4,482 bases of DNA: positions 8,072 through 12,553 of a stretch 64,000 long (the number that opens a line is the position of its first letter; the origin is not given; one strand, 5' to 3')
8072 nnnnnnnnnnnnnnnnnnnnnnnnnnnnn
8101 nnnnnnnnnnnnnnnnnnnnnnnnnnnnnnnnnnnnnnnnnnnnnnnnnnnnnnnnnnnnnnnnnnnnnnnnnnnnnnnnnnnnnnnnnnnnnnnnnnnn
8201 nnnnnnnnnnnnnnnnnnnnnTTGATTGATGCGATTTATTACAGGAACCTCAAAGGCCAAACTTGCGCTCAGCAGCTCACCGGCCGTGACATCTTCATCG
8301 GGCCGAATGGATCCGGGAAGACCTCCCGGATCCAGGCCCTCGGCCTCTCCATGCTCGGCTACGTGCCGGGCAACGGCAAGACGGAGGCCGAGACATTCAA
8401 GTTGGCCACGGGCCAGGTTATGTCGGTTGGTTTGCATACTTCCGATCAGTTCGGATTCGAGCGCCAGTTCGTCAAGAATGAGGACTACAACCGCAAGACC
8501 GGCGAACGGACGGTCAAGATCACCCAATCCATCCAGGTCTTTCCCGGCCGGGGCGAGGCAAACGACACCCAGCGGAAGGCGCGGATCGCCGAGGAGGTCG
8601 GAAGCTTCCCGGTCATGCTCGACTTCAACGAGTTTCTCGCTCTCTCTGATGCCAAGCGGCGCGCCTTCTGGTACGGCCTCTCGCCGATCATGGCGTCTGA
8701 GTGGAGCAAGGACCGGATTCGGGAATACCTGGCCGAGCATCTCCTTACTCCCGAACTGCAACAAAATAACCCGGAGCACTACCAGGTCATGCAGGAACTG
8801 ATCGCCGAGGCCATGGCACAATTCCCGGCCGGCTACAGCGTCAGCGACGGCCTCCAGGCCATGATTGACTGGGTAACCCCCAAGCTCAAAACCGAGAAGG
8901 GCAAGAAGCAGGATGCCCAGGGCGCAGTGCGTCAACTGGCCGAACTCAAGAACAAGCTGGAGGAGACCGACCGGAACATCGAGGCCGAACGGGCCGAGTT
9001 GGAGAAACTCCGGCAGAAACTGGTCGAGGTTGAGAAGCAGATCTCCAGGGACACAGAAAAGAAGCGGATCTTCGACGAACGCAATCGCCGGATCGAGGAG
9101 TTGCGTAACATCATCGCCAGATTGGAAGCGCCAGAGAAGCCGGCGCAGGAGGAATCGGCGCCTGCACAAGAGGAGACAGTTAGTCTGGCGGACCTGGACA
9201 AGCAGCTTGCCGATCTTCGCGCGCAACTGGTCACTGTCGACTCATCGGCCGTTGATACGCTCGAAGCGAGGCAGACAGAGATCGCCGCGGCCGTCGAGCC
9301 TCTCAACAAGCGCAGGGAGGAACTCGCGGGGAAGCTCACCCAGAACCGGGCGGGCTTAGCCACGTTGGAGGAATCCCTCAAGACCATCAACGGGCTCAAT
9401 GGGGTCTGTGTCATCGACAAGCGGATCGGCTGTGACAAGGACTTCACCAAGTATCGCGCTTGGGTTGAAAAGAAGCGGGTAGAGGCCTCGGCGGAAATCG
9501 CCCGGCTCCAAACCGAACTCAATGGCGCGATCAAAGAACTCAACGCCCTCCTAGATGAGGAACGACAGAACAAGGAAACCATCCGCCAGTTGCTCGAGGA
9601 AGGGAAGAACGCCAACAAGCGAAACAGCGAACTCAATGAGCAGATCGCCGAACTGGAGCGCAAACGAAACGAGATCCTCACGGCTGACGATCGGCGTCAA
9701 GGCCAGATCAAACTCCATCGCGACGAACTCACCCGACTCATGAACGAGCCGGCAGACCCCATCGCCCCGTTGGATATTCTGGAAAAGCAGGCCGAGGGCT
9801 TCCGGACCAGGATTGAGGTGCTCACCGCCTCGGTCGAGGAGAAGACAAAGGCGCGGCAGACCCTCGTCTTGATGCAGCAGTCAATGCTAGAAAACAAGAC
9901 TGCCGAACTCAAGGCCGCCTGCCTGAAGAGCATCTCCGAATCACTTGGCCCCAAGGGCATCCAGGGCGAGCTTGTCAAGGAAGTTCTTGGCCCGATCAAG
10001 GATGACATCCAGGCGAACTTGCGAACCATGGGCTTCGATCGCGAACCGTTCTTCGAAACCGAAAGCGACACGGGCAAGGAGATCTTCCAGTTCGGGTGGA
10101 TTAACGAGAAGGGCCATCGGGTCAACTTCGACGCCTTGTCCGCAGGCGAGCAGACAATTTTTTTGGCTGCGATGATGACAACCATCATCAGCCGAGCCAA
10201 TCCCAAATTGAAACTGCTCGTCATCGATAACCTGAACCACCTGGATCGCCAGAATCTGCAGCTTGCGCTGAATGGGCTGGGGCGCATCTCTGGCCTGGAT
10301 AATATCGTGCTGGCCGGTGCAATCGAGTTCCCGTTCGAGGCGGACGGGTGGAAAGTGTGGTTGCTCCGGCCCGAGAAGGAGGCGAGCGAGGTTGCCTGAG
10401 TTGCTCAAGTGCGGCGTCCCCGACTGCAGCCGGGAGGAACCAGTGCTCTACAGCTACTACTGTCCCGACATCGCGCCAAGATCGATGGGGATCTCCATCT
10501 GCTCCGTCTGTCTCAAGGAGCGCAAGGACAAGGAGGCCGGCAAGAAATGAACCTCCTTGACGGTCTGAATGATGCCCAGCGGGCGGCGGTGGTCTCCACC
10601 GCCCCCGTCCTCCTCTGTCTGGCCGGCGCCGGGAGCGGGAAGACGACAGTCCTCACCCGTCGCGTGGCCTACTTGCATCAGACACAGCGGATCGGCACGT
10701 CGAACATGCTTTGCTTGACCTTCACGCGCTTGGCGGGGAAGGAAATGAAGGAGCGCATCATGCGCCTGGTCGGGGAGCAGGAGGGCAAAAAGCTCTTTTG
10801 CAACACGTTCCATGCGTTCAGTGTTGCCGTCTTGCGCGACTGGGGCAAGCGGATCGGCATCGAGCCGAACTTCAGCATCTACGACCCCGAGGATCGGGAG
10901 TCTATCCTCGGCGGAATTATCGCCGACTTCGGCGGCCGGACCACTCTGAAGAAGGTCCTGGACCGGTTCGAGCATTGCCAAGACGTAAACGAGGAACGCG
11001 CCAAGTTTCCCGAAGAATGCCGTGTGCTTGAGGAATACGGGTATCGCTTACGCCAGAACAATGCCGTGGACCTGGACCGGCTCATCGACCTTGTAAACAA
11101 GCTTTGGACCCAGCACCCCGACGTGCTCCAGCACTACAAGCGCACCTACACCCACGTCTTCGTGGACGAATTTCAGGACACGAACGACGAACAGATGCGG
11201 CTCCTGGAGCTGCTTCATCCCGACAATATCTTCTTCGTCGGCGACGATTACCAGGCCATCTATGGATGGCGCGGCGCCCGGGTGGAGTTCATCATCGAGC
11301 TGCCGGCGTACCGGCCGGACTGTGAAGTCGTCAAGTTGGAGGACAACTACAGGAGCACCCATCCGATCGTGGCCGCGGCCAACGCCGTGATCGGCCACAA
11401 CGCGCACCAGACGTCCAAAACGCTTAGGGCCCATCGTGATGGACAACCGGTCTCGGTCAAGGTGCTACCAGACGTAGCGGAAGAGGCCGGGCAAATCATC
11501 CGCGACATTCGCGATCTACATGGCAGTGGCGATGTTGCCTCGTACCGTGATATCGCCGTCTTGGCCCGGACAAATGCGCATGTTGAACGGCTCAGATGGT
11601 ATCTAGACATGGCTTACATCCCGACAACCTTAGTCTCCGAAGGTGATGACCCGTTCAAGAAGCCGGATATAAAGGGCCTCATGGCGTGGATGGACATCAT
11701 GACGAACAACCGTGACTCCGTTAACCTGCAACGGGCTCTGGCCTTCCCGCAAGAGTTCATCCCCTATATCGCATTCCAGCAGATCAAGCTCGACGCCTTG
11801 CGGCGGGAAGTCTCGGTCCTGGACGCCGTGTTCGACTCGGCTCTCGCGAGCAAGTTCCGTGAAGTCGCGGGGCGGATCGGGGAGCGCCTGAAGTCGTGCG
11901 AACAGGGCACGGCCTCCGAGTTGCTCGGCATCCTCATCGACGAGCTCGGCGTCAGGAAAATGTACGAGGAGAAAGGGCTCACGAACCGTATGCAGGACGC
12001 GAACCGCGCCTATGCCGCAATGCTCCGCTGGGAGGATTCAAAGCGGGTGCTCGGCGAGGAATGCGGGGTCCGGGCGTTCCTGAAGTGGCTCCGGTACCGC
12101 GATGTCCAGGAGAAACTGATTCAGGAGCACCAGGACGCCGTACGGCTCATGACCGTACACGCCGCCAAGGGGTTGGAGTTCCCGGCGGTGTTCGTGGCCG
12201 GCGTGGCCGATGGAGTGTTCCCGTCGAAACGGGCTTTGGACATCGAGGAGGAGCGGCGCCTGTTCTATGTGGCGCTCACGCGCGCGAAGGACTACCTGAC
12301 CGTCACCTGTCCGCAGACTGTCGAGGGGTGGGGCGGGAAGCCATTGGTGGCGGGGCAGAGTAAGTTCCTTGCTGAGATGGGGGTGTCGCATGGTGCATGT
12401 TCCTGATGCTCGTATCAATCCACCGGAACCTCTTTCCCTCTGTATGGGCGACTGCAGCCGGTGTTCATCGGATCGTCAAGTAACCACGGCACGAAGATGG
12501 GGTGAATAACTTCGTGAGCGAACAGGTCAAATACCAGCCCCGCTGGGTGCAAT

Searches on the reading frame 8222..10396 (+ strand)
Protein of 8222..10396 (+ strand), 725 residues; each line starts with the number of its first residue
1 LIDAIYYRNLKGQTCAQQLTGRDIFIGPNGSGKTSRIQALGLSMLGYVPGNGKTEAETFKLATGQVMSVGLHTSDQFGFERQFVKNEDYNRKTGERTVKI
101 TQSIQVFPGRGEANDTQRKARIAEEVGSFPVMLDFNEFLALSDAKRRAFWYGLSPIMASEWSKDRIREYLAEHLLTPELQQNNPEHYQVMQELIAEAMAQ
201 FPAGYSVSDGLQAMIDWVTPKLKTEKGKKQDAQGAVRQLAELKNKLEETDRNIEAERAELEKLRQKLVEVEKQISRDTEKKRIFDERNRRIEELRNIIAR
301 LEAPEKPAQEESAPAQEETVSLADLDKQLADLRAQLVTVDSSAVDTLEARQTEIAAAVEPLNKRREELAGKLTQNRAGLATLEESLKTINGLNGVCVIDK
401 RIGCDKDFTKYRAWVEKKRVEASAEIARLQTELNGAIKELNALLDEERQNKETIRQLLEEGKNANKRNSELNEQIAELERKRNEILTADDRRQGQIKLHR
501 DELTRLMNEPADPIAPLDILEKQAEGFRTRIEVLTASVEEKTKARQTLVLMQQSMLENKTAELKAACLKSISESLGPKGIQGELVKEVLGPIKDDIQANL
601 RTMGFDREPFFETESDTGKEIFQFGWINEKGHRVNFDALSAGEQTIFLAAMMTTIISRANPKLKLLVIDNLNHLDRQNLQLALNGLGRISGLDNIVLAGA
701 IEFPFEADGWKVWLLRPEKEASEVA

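Call 92: search_protein_families(library=pfam, proteins=[window:8222-10396:+], max_evalue=0.001)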
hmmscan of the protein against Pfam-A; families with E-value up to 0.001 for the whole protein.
window:8222-10396:+ (725 aa): 3 families
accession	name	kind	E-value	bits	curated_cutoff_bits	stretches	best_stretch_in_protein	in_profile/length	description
PF13476.12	AAA_23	-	3e-07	31.7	27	1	25-274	24-200/201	AAA domain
PF02463.25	SMC_N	-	3.7e-06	27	40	0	7-40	10-44/220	RecF/RecN/SMC N terminal domain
PF13304.12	AAA_21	-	7.9e-05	23.3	27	0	25-55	4-36/304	AAA domain, putative AbiEii toxin, Type IV TA system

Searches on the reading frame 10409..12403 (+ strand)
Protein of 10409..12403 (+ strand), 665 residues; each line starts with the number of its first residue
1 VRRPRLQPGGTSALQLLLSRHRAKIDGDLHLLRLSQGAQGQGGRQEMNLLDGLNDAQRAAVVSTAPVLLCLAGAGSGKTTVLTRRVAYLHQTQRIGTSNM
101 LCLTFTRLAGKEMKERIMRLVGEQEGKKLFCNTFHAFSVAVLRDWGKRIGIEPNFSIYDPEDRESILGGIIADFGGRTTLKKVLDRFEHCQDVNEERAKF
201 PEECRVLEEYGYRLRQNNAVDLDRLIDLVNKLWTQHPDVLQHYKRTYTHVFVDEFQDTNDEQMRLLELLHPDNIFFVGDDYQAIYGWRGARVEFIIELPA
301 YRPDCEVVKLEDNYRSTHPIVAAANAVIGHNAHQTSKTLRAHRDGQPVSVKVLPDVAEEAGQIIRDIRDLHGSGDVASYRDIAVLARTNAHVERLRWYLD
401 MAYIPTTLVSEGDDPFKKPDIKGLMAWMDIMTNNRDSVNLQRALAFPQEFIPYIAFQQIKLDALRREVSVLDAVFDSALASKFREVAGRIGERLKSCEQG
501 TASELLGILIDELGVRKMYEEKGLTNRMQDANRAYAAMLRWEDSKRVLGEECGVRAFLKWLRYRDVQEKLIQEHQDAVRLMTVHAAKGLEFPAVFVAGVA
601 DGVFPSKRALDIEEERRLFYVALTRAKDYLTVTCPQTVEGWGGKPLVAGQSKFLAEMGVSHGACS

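Call 92: search_protein_families(library=pfam, proteins=[window:10409-12403:+], max_evalue=0.001)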
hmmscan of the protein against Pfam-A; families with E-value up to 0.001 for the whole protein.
window:10409-12403:+ (665 aa): 7 families
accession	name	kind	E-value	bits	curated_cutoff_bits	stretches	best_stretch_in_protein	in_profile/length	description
PF00580.27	UvrD-helicase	-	1.4e-62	212.3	23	1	53-297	1-265/271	UvrD/REP helicase N-terminal domain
PF13361.12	UvrD_C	-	1.1e-52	180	25.6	2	555-634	265-347/350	UvrD-like helicase C-terminal domain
PF13245.12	AAA_19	-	4.8e-21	75.8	25.1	1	57-286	1-132/134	AAA domain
PF13538.12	UvrD_C_2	-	6.5e-12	45.6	27.4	1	578-632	2-51/52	UvrD-like helicase C-terminal domain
PF01443.25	Viral_helicase1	-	3.4e-07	30.7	21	0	568-632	169-226/228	Viral superfamily 1 RNA helicase core domain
PF13604.12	AAA_30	-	2.9e-05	24.3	27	0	53-113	2-62/191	AAA domain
PF13087.12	AAA_12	-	0.00025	21.1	27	0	568-634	127-192/195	AAA domain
